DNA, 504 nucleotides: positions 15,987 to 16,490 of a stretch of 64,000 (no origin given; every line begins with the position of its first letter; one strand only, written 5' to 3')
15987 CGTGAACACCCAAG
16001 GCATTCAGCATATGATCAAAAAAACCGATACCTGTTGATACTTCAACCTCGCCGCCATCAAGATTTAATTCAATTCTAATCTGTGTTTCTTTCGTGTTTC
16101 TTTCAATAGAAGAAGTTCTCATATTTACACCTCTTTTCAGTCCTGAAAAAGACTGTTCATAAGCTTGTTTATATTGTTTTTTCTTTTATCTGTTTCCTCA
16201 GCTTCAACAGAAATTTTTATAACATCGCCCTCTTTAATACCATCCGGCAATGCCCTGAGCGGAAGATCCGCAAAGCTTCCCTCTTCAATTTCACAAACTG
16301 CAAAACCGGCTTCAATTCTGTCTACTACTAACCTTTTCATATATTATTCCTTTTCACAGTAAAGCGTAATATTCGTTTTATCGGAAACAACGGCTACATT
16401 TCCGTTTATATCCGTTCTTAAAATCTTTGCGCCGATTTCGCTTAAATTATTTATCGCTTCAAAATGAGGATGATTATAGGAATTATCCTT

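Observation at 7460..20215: his operon runs seamlessly into recJ-relA-dtd-MBL-hemZ: possible histidine-controlled stringent-response operon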

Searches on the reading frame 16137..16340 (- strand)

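Call 3: search_protein_families(library=pfam, proteins=[window:16137-16340:-])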
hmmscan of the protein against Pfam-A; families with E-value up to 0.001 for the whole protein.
window:16137-16340:- (67 aa): 1 family
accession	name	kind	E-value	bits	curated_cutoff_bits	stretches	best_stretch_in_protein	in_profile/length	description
PF11213.13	DUF3006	-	1.9e-20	73.3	32.3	1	5-65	2-67/67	Protein of unknown function (DUF3006)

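Call 11: search_protein_families(library=ncbifam, proteins=[window:16137-16340:-])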
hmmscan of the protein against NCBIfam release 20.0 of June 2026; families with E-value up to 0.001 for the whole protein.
window:16137-16340:- (67 aa): 0 families
